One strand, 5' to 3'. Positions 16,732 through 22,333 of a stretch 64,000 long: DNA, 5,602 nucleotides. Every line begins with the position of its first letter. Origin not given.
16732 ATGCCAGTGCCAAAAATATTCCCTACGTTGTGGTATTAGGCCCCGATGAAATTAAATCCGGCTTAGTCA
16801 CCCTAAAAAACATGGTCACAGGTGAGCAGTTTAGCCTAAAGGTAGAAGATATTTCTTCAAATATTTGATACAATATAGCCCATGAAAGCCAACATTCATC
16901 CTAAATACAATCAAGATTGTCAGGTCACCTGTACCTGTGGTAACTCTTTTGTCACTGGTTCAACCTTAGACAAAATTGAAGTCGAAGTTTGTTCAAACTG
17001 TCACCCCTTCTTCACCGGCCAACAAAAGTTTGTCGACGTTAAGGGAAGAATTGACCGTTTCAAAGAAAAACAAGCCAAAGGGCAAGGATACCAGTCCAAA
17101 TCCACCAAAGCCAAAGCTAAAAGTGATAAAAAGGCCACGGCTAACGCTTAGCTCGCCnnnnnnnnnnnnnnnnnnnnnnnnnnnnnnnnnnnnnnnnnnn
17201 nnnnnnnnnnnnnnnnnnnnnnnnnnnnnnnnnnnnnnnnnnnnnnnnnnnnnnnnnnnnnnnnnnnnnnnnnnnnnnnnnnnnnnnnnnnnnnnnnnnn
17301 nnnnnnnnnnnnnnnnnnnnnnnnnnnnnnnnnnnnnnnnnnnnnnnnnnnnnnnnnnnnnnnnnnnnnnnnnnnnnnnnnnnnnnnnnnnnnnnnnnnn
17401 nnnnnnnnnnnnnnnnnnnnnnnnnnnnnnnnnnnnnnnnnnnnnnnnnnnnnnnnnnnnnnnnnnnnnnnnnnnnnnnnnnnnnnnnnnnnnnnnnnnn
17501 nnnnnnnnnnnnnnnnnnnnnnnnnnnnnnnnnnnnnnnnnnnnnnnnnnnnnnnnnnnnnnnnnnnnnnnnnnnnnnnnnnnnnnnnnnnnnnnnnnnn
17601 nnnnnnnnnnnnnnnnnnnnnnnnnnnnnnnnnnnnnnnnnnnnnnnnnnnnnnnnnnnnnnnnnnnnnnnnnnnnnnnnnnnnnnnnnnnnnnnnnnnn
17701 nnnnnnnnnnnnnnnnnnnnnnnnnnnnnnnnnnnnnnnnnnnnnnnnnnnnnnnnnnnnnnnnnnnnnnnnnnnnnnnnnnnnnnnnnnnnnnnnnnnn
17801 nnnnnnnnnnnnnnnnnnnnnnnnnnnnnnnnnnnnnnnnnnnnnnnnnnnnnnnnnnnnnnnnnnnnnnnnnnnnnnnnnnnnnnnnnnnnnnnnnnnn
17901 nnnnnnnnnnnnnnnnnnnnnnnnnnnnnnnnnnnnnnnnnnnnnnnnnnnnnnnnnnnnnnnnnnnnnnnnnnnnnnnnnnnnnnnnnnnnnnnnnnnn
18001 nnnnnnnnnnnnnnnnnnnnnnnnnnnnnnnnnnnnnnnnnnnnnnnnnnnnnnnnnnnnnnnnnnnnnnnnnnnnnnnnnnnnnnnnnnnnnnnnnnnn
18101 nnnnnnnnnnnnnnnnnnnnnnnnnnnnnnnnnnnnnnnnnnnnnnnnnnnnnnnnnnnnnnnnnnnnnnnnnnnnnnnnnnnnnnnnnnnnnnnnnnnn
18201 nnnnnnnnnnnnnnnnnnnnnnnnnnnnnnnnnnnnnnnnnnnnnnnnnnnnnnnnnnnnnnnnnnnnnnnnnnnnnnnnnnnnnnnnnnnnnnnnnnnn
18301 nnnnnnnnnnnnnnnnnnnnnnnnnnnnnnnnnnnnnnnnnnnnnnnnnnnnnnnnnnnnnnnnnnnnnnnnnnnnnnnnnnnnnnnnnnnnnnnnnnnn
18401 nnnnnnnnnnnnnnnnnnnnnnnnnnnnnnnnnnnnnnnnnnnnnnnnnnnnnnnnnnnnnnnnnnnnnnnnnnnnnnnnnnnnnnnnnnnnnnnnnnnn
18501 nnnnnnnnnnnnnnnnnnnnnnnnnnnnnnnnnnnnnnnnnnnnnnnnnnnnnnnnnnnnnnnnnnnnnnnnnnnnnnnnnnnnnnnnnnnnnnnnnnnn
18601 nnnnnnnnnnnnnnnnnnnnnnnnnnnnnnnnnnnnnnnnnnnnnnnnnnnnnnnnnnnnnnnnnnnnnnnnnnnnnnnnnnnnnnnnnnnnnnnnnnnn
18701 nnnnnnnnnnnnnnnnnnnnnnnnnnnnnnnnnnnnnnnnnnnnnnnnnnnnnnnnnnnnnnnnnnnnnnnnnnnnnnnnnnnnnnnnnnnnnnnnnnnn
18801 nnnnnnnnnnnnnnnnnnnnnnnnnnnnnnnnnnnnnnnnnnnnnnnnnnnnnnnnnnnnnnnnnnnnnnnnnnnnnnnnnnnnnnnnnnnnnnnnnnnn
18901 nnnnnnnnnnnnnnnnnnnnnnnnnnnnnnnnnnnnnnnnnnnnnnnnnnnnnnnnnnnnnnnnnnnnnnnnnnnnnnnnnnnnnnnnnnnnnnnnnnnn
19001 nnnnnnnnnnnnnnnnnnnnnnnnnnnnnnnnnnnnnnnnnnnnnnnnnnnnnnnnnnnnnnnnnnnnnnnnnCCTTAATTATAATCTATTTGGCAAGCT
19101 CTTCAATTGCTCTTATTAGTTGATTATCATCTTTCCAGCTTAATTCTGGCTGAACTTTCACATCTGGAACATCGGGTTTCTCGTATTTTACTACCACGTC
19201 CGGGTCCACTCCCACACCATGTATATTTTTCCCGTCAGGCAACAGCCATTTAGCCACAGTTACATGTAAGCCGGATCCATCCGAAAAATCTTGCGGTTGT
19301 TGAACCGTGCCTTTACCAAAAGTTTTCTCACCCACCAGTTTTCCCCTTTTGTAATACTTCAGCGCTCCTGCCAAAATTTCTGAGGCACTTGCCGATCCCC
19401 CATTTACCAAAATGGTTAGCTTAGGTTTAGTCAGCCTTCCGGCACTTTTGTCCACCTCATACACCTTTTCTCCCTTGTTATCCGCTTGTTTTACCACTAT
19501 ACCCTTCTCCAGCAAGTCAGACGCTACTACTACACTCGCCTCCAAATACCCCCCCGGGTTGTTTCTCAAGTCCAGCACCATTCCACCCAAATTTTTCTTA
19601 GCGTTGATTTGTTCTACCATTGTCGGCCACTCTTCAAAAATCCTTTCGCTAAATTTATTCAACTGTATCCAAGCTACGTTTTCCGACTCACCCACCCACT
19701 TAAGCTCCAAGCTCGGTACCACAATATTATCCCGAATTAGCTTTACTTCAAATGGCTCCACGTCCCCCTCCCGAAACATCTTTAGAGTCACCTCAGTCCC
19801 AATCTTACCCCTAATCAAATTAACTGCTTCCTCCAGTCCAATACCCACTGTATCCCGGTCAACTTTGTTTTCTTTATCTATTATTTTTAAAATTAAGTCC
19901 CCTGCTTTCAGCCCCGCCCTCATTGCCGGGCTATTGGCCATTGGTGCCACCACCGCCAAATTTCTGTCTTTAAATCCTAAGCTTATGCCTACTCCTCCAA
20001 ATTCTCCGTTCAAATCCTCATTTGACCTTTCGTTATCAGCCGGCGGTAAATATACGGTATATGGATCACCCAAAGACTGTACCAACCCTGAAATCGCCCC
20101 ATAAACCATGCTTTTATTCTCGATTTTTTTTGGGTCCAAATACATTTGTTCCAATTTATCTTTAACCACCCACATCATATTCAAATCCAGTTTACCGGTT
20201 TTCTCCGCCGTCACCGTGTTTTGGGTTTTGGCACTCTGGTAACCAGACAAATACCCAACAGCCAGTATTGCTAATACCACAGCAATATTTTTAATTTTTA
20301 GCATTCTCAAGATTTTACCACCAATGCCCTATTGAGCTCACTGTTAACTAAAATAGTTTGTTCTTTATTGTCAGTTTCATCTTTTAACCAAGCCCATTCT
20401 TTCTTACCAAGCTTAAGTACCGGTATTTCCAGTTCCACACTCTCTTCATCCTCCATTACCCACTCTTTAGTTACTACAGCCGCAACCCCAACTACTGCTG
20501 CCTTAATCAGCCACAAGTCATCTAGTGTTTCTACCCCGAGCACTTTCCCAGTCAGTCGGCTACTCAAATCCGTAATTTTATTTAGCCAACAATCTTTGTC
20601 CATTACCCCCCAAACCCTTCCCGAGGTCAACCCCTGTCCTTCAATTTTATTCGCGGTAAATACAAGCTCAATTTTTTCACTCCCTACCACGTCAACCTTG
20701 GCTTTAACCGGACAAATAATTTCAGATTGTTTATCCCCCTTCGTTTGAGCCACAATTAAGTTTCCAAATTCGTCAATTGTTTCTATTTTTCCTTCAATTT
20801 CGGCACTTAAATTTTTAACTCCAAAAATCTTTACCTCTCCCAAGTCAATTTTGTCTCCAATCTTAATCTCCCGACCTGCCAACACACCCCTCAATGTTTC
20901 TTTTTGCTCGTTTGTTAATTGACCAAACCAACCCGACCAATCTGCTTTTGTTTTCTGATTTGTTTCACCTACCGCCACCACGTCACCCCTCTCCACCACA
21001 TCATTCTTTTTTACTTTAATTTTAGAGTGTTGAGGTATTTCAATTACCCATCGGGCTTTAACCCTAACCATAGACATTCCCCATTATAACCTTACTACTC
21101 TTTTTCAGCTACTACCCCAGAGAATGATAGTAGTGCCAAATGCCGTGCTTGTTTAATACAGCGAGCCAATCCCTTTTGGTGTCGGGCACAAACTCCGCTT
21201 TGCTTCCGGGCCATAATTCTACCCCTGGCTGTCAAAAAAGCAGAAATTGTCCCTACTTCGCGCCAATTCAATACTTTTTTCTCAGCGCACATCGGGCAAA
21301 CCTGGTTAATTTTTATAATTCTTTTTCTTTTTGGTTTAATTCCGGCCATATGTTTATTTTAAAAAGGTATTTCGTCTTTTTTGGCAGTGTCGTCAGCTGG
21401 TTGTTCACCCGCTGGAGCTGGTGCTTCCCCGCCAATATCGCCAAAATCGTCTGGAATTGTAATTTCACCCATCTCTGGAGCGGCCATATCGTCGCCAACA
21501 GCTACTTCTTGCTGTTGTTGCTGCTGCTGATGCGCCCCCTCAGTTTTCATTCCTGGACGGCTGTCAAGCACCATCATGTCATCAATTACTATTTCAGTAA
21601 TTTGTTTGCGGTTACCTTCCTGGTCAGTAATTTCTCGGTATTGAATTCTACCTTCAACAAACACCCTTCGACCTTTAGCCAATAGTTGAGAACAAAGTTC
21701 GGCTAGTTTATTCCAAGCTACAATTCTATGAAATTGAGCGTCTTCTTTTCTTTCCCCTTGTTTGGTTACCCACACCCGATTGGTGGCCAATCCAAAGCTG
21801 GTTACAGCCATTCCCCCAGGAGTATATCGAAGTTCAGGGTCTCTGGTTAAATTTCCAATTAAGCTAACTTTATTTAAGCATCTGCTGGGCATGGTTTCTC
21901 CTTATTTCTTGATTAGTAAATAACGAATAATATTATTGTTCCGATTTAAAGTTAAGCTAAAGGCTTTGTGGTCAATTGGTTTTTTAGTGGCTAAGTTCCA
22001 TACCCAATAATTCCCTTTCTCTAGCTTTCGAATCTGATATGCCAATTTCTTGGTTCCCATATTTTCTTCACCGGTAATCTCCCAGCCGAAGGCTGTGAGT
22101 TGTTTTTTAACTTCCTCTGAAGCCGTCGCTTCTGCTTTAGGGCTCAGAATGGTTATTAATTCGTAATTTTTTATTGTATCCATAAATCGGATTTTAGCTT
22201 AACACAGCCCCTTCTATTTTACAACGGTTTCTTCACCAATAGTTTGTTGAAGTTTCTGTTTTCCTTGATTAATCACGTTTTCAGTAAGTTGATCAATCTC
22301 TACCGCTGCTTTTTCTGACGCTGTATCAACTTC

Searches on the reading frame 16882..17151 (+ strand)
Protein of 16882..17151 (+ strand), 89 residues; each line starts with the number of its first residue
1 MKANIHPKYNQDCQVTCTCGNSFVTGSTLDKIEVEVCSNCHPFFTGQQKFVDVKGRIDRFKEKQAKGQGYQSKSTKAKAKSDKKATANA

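Call 70: search_protein_families(library=pfam, proteins=[window:16882-17151:+], max_evalue=0.0001)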
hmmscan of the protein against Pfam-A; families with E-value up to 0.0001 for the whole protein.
window:16882-17151:+ (89 aa): 1 family
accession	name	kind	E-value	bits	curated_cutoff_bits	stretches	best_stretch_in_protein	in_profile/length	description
PF01197.23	Ribosomal_L31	-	2.9e-29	101.5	27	1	1-63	1-63/65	Ribosomal protein L31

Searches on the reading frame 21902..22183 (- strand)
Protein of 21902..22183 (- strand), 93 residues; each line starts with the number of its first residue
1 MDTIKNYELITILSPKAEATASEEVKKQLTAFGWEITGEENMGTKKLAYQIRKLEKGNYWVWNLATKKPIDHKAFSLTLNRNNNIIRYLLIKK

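Call 71: search_protein_families(library=pfam, proteins=[window:21902-22183:-], max_evalue=0.0001)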
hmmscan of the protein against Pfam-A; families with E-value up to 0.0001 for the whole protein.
window:21902-22183:- (93 aa): 1 family
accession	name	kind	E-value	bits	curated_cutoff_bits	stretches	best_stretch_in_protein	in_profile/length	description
PF01250.22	Ribosomal_S6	-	2e-16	60.4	27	1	6-92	1-90/90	Ribosomal protein S6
